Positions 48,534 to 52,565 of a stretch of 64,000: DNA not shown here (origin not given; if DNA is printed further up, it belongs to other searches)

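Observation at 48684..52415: Candidate chain-terminator/polymerase fusion (MTase - coiled-coil - GT2 - GT4) in a Wzm/Wzt glycan locus with a Wzt carbohydrate-binding domain and a stand-alone kinase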

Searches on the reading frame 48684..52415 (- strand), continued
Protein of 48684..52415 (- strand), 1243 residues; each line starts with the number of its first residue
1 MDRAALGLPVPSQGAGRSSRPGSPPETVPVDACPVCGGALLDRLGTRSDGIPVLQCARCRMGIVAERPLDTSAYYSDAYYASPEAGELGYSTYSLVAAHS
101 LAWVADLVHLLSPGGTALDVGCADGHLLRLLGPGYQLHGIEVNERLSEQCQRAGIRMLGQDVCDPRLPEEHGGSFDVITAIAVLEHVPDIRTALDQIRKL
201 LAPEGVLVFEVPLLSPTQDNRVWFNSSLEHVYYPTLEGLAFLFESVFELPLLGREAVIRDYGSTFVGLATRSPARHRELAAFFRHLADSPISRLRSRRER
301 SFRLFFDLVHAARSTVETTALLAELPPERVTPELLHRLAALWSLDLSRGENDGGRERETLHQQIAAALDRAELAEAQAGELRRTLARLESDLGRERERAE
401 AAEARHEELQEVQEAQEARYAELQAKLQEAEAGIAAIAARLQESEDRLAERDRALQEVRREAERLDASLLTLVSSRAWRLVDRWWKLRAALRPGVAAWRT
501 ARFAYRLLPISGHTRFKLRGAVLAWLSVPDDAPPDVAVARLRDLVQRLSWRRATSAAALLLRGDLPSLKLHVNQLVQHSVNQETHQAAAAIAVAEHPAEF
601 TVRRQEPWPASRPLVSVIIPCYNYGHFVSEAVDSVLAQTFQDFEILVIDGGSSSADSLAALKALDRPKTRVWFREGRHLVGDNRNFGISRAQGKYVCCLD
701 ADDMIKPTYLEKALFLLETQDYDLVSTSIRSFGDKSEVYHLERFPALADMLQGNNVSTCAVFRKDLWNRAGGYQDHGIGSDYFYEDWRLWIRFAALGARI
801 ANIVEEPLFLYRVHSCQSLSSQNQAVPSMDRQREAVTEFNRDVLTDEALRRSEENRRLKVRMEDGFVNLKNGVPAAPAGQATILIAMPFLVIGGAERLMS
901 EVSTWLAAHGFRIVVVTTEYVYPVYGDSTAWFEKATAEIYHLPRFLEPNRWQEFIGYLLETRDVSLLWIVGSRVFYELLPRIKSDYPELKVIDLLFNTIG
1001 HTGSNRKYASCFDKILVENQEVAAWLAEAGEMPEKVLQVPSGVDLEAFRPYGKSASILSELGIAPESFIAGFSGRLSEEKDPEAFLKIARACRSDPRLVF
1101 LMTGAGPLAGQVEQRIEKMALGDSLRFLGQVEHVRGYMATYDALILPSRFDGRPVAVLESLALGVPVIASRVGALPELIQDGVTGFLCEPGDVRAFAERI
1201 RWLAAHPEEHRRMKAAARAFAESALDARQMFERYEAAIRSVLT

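Call 14: find_encoding_contigs(protein=P0043, flank=10000, max_places=2)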
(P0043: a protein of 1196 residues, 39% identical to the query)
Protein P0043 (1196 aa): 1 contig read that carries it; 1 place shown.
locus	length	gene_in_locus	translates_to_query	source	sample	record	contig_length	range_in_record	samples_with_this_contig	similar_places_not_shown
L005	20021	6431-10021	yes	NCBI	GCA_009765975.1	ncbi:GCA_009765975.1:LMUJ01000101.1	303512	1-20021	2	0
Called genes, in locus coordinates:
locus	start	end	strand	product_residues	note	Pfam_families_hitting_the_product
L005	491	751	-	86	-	-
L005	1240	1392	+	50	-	-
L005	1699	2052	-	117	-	PF14384:BrnA_antitoxin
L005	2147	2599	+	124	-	PF00072:Response_reg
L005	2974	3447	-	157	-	-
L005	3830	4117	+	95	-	-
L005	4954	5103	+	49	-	-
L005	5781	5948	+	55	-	-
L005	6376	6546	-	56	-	-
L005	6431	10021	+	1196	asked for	PF13489:Methyltransf_23, PF07021:MetW (weak), PF08241:Methyltransf_11 (weak), PF08242:Methyltransf_12, PF00535:Glycos_transf_2, PF13641:Glyco_tranf_2_3, PF00534:Glycos_transf_1, PF13692:Glyco_trans_1_4, +3 more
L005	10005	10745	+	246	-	-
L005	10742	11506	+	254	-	PF00535:Glycos_transf_2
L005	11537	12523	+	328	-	PF01073:3Beta_HSD, PF01370:Epimerase, PF02719:Polysacc_synt_2, PF04321:RmlD_sub_bind, PF05368:NmrA, PF07993:NAD_binding_4, PF13460:NAD_binding_10, PF16363:GDP_Man_Dehyd, +1 more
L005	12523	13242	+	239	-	PF00483:NTP_transferase, PF12804:NTP_transf_3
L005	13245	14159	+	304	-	PF01370:Epimerase, PF16363:GDP_Man_Dehyd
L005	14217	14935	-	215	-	PF13610:DDE_Tnp_IS240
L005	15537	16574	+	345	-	PF13578:Methyltransf_24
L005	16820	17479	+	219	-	PF00132:Hexapep (weak)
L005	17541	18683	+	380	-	PF01041:DegT_DnrJ_EryC1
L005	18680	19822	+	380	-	PF00535:Glycos_transf_2, PF10111:Glyco_tranf_2_2 (weak), PF13641:Glyco_tranf_2_3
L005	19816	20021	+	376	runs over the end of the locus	PF00534:Glycos_transf_1, PF13692:Glyco_trans_1_4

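Call 32: search_protein_families(library=ncbifam, proteins=[window:48684-52415:-], max_evalue=0.001)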
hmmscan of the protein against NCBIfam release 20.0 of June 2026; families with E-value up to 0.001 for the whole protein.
window:48684-52415:- (1243 aa): 55 families (the best 25 are shown)
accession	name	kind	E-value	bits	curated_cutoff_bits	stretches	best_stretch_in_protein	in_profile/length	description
TIGR03088.1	stp2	hypoth_equivalog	7.3e-34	117.4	409.05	1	1017-1240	142-372/374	TIGR03088 family PEP-CTERM/XrtA system glycosyltransferase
TIGR03999.1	thiol_BshA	equivalog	5.6e-29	101.2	273.7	1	1038-1242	171-374/375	N-acetyl-alpha-D-glucosaminyl L-malate synthase BshA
TIGR04063.1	stp3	hypoth_equivalog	4.4e-24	85.1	442.05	1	1028-1241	174-395/397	TIGR04063 family PEP-CTERM/XrtA system glycosyltransferase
NF041876.1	EPS_EpsE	equivalog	1.4e-23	83.8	400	1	1021-1229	175-384/389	exopolysaccharide biosynthesis GT4 family glycosyltransferase EpsE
NF053787.1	GlcN_PG_synth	equivalog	8.7e-23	80.7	480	1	1010-1234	142-352/361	N-acetylglucosaminyl phosphatidylglycerol synthase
TIGR03449.1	mycothiol_MshA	equivalog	4.4e-22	78.5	462.5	1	1016-1236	169-402/406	D-inositol-3-phosphate glycosyltransferase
NF047683.1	TeichurnBiosyTuaG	equivalog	2.9e-19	69.7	400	1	611-731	4-125/252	teichuronic acid biosynthesis protein TuaG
NF047684.1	TeichurnBiosyTuaC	equivalog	3.9e-19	68.8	550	1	1035-1214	186-362/391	teichuronic acid biosynthesis protein TuaC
NF007640.0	PRK10307.1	subfamily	1.8e-18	66.6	276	1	1009-1241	169-407/411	WcaI family glycosyltransferase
NF053739.1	GlytfEpsEBac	equivalog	2.8e-18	65.8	450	1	613-815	1-204/265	glycosyltransferase EpsE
NF011726.0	PRK15179.1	equivalog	3.4e-17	62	733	1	1070-1195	520-646/694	Vi polysaccharide biosynthesis protein TviE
NF007482.0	PRK10073.1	equivalog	2.6e-16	59.5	423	1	611-727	4-120/334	glycosyltransferase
NF038298.1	EPS_HpsO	equivalog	8.6e-15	54.4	575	1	1013-1214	148-360/388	hormogonium polysaccharide biosynthesis glycosyltransferase HpsO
TIGR02149.1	glgA_Coryne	subfamily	8e-14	51.6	302.4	1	1033-1225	168-374/391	glycogen synthase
TIGR03937.1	PgaC_IcaA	equivalog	1.6e-13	50.4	422.3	1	604-708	36-141/407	poly-beta-1,6-N-acetyl-D-glucosamine synthase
NF047880.1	glyco_SdgA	exception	9e-11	41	800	1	1075-1214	323-464/488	serine-aspartate repeat adhesin O-glycosyltransferase SdgA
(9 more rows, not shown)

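Call 77: search_protein_families(library=pfam, proteins=[L003:9092-9934:+], max_evalue=0.01)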
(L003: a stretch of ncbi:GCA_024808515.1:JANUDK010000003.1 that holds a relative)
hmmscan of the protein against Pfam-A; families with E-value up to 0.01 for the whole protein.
L003:9092-9934:+ (280 aa): 3 families
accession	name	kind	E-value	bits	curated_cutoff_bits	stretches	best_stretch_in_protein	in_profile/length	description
PF00005.33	ABC_tran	-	2.2e-17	64.3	25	1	77-208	1-135/137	ABC transporter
PF13304.12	AAA_21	-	6.9e-07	30.1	27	1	91-133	3-45/304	AAA domain, putative AbiEii toxin, Type IV TA system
PF13555.12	AAA_29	-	0.0089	16.2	27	0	80-104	15-39/61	P-loop containing region of AAA domain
